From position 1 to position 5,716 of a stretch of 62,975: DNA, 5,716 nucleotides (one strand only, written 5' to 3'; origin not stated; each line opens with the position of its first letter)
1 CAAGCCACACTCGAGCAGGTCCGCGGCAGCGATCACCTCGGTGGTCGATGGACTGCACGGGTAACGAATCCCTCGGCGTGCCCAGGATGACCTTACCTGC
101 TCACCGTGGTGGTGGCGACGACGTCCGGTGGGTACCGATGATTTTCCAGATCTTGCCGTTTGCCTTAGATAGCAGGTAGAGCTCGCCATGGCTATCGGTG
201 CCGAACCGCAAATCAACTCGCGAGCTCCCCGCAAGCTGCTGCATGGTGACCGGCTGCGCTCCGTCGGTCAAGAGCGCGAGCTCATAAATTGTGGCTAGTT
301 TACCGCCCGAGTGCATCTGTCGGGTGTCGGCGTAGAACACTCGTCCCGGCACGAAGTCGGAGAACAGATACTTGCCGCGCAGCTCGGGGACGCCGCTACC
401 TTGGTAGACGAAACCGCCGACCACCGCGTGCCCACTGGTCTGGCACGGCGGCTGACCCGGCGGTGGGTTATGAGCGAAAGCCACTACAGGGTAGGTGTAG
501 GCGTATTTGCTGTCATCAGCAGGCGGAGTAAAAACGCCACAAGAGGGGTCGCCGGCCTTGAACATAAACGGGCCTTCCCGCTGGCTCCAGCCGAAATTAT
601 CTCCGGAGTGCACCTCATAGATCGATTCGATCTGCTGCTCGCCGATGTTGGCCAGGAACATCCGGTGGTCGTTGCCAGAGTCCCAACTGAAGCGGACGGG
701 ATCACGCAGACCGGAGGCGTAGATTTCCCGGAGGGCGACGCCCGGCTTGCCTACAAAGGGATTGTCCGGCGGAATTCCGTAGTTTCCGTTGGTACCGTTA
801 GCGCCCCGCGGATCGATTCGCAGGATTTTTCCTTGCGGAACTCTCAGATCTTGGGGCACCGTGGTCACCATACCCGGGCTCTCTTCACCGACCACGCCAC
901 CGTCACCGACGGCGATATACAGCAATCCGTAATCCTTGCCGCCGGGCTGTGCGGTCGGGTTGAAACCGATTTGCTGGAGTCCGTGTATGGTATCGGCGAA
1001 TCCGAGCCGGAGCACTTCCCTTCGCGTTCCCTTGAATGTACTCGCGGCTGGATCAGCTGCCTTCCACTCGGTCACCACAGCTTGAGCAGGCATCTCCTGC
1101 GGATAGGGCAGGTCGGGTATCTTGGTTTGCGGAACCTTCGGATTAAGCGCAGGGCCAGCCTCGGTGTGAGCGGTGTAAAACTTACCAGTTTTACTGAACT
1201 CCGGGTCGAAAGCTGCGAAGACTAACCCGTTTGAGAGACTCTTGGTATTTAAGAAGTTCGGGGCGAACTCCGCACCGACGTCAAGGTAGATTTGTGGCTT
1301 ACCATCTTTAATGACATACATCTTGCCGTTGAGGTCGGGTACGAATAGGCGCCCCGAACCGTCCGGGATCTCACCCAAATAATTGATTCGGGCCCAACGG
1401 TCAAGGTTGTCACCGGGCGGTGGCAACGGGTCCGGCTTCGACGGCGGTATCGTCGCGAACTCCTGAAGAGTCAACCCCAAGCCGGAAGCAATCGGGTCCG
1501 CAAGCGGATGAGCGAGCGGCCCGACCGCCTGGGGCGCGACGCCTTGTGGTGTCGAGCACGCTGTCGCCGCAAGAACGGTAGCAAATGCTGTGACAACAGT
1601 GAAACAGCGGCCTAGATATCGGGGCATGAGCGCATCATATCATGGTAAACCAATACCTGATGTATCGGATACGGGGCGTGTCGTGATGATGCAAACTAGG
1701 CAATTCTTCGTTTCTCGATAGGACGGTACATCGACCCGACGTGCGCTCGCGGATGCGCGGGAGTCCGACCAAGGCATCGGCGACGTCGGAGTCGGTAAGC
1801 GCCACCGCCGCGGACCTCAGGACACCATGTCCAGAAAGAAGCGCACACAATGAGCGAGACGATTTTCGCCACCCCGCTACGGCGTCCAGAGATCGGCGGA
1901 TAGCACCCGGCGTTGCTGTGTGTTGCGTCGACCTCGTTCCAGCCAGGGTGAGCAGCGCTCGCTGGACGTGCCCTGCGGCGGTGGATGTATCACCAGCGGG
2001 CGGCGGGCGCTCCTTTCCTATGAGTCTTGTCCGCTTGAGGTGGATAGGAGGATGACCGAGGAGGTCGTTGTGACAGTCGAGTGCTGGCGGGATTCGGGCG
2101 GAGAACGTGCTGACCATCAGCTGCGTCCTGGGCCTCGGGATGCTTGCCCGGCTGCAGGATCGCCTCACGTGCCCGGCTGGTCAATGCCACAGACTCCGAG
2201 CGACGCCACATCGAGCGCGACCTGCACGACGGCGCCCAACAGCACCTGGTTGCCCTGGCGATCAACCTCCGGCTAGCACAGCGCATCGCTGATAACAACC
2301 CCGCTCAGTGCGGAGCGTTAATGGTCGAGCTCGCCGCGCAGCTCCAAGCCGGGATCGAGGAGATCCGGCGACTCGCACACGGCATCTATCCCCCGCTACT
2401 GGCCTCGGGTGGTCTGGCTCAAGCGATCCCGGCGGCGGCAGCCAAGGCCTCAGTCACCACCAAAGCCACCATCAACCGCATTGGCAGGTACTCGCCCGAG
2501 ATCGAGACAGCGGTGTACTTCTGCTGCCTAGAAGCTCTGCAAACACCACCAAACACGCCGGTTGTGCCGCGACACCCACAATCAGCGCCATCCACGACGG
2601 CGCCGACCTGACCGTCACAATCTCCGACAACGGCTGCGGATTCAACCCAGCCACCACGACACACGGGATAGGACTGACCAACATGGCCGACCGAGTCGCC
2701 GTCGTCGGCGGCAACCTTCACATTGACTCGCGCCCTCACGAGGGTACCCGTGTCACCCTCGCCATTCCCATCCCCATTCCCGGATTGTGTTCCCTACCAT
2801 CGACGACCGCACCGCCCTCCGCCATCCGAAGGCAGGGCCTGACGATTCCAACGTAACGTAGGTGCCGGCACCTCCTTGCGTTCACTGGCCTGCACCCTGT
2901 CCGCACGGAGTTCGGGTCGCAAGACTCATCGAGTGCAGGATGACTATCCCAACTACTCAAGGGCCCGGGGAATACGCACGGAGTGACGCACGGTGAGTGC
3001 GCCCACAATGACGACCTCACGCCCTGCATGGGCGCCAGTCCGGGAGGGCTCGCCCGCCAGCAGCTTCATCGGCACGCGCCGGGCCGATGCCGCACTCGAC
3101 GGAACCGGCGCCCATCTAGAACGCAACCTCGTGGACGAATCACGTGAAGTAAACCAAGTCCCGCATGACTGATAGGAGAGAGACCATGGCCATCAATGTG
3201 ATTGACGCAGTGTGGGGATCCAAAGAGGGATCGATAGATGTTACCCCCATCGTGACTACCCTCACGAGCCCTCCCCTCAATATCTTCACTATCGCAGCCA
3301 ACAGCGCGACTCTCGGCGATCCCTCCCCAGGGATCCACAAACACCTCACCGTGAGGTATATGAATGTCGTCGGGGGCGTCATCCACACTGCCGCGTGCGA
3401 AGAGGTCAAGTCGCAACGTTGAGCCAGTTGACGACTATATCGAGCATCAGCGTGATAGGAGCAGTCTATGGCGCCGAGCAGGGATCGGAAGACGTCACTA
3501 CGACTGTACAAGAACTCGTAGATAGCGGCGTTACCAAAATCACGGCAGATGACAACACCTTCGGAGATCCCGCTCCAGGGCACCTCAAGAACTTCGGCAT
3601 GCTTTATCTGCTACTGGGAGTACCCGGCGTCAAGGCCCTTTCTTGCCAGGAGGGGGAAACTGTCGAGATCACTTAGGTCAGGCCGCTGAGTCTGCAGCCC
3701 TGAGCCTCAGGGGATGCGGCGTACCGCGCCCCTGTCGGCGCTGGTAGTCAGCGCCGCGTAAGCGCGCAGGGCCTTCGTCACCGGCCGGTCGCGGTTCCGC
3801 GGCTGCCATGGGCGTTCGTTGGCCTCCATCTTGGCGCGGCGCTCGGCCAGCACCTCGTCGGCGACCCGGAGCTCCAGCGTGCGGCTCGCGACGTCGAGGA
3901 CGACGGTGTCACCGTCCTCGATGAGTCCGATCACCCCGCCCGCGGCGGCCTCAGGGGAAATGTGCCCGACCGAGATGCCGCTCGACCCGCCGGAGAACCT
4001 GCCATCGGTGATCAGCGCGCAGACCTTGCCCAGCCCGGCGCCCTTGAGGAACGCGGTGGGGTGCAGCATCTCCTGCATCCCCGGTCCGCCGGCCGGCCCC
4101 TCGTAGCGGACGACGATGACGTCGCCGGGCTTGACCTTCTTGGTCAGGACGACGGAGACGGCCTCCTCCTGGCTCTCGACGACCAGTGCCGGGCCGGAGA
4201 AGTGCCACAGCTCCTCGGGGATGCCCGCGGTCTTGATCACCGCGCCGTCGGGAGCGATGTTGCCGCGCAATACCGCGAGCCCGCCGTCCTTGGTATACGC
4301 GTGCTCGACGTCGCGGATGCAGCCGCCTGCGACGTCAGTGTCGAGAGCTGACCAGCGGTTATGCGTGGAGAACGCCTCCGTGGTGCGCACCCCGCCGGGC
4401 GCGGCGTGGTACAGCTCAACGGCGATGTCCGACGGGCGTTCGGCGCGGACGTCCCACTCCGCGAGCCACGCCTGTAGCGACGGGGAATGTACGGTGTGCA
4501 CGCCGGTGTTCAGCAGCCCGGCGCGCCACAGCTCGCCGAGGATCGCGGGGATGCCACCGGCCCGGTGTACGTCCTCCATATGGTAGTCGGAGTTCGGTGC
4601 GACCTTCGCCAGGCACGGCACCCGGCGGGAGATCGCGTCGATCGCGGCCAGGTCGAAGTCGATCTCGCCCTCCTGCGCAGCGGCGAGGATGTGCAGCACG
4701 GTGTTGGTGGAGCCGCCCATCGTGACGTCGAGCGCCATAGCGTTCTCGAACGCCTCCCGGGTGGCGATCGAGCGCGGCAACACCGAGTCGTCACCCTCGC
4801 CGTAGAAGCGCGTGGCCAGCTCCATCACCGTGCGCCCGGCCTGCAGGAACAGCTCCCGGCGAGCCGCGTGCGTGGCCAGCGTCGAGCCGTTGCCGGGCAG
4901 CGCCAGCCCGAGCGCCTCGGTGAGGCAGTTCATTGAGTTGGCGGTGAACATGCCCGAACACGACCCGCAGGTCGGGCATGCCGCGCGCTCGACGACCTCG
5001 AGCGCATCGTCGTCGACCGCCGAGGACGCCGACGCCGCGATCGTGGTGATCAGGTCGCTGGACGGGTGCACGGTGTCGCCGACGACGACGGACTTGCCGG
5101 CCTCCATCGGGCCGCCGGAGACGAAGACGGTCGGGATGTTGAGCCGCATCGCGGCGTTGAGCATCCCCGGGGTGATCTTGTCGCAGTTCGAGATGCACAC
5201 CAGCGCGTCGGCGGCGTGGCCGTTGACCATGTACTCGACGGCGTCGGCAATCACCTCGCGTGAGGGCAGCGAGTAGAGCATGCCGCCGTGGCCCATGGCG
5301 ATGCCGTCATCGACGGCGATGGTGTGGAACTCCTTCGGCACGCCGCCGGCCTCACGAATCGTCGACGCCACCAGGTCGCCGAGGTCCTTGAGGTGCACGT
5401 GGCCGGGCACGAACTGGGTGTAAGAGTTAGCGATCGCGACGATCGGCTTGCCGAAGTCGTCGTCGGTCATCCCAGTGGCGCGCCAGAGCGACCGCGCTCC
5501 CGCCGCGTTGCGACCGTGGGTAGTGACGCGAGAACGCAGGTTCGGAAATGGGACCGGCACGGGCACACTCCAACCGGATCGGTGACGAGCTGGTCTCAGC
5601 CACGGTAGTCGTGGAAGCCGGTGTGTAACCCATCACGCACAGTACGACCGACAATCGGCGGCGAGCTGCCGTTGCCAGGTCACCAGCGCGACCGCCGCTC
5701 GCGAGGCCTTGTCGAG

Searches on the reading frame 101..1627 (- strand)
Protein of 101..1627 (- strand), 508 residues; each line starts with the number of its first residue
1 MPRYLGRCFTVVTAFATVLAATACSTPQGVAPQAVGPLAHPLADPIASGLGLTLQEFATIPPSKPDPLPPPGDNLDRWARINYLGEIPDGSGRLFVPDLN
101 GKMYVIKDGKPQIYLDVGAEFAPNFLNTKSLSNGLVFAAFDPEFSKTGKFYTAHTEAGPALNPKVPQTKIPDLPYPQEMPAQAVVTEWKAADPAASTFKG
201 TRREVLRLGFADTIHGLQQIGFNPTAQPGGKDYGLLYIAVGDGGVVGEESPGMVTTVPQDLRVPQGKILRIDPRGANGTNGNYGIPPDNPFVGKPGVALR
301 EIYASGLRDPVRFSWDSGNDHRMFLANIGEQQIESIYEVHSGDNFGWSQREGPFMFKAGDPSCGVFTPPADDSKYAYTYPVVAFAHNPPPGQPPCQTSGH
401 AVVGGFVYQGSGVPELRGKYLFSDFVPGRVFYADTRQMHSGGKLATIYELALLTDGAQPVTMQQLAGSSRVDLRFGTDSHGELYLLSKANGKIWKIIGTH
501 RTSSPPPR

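Call 10: search_protein_families(library=pfam, proteins=[window:101-1627:-])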
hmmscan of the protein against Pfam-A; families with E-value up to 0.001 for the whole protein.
window:101-1627:- (508 aa): 1 family
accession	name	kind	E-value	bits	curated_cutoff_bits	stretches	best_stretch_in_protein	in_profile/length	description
PF07995.17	GSDH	-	1.2e-15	58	25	1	87-351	10-223/332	Glucose / Sorbosone dehydrogenase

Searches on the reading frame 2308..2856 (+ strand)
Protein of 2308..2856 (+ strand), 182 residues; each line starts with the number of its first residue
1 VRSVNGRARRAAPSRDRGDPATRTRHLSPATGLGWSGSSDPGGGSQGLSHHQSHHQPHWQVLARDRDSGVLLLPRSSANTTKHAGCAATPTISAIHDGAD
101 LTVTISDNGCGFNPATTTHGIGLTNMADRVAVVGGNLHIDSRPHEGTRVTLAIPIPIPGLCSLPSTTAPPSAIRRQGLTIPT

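Call 10: search_protein_families(library=pfam, proteins=[window:2308-2856:+])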
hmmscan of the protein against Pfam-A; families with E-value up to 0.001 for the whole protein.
window:2308-2856:+ (182 aa): 1 family
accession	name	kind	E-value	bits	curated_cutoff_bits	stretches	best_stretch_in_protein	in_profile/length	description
PF02518.31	HATPase_c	-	5.5e-10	40.1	26.4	1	78-156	15-110/111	Histidine kinase-, DNA gyrase B-, and HSP90-like ATPase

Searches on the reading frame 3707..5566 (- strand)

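Call 10: search_protein_families(library=pfam, proteins=[window:3707-5566:-])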
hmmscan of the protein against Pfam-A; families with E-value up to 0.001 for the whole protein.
window:3707-5566:- (619 aa): 2 families
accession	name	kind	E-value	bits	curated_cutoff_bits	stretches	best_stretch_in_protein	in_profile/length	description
PF00920.27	ILVD_EDD_N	-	1.5e-126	422.3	27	1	40-365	1-314/316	Dihydroxy-acid/6-phosphogluconate dehydratase N-terminal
PF24877.1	ILV_EDD_C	-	9.8e-72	240.8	27.7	1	416-614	2-191/191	Dihydroxy-acid/6-phosphogluconate dehydratase C-terminal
